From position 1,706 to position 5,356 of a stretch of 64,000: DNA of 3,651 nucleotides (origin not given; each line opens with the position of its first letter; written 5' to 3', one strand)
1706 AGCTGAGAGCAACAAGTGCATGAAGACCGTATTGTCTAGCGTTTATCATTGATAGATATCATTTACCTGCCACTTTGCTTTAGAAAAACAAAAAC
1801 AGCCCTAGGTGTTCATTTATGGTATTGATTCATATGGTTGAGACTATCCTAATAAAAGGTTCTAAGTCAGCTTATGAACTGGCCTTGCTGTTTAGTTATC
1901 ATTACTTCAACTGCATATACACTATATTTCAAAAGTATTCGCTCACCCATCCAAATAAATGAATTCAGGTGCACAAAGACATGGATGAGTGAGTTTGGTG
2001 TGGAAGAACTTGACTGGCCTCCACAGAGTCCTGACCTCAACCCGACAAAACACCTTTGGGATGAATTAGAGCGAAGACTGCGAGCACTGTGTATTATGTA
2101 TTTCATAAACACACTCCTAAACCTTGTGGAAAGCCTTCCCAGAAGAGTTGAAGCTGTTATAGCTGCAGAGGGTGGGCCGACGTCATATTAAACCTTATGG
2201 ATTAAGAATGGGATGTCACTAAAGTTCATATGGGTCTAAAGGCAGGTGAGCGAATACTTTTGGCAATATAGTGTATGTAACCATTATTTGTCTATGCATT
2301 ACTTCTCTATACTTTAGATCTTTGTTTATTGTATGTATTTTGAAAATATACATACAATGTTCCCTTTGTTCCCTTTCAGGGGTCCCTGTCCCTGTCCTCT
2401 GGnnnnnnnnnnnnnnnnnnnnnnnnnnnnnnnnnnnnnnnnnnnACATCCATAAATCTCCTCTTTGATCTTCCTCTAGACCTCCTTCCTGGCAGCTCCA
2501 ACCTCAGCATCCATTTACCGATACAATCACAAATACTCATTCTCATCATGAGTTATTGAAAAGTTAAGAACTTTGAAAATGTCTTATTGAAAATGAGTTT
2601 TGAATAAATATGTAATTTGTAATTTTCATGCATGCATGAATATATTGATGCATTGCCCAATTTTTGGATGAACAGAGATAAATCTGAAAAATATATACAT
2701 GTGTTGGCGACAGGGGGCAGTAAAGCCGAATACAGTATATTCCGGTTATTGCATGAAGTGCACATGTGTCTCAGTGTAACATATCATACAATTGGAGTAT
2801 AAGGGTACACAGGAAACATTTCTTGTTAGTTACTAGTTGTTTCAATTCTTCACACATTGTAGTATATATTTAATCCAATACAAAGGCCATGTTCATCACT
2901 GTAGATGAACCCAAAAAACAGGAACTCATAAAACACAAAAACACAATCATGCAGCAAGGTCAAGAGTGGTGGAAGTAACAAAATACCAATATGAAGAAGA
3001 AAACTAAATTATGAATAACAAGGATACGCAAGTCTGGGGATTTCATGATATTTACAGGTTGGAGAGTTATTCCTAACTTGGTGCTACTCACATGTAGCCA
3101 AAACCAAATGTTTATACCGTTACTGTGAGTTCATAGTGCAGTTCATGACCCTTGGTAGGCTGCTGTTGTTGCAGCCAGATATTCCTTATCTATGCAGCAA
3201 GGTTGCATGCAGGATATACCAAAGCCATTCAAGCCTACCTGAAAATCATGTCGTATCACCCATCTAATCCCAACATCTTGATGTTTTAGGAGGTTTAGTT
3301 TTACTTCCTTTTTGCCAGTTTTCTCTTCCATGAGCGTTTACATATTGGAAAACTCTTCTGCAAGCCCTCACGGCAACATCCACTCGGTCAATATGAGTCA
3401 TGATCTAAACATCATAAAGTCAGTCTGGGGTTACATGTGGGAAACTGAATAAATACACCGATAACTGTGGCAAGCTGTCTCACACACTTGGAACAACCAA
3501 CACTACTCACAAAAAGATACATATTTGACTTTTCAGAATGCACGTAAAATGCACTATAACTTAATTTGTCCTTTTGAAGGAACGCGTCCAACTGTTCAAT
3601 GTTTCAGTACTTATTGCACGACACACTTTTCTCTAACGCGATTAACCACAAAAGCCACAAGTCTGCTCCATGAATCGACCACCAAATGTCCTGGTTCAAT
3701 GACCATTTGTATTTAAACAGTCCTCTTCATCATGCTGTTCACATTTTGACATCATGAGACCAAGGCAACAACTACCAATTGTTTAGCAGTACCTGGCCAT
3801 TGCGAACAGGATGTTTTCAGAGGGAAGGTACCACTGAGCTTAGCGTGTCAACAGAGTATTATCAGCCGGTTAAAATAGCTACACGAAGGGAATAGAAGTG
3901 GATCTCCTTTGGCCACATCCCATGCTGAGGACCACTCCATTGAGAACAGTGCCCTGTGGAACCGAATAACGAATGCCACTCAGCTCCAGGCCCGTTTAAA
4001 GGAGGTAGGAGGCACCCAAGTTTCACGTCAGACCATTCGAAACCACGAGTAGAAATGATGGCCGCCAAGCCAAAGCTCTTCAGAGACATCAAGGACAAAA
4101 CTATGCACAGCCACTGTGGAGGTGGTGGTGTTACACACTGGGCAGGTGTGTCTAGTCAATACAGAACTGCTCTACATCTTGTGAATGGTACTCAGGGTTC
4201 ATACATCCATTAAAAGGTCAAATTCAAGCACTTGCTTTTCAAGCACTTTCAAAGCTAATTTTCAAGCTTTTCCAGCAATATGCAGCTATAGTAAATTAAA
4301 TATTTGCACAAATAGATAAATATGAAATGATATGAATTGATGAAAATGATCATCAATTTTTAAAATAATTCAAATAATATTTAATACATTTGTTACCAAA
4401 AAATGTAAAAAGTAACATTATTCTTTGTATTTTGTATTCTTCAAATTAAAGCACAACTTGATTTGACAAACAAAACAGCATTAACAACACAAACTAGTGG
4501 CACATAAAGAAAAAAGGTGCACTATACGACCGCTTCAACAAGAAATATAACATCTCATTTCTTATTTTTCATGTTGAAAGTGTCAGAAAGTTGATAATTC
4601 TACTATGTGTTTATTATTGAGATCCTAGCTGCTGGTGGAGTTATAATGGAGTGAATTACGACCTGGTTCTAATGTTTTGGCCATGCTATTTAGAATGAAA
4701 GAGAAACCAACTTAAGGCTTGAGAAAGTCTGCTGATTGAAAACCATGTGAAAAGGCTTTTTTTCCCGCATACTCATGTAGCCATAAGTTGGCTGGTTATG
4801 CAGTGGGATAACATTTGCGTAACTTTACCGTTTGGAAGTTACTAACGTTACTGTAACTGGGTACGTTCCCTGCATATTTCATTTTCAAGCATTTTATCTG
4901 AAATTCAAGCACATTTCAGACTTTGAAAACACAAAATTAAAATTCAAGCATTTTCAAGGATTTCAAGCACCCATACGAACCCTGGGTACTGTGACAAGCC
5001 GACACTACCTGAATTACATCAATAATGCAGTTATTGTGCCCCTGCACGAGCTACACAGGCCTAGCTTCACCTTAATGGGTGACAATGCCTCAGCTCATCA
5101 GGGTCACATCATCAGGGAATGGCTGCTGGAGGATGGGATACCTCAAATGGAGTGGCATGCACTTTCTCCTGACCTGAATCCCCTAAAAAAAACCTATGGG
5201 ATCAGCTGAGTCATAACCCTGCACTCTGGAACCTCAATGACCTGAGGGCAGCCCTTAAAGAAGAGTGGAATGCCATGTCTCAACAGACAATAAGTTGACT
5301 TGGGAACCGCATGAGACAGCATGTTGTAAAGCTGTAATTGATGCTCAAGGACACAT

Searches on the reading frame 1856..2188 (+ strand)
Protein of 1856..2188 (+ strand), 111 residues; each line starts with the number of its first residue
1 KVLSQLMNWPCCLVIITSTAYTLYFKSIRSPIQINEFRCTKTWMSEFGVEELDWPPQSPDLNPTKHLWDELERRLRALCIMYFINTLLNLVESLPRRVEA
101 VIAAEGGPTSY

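Call 60: search_protein_families(library=pfam, max_evalue=0.01, proteins=[window:1856-2188:+])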
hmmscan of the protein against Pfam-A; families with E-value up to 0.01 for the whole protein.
window:1856-2188:+ (111 aa): 1 family
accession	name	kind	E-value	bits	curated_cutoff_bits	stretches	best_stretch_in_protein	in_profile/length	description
PF13358.12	DDE_3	-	0.00043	20.6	28.6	1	48-77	106-135/146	DDE superfamily endonuclease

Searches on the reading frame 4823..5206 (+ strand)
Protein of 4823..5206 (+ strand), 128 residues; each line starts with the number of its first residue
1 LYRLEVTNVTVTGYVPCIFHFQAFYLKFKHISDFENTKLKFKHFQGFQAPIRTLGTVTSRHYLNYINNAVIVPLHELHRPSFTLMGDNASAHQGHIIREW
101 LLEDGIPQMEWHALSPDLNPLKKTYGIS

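Call 60: search_protein_families(library=pfam, max_evalue=0.01, proteins=[window:4823-5206:+])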
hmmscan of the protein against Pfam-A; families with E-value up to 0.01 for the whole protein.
window:4823-5206:+ (128 aa): 1 family
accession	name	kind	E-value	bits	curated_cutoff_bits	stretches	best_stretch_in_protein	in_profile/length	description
PF13358.12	DDE_3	-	0.00021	21.6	28.6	1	46-125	48-126/146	DDE superfamily endonuclease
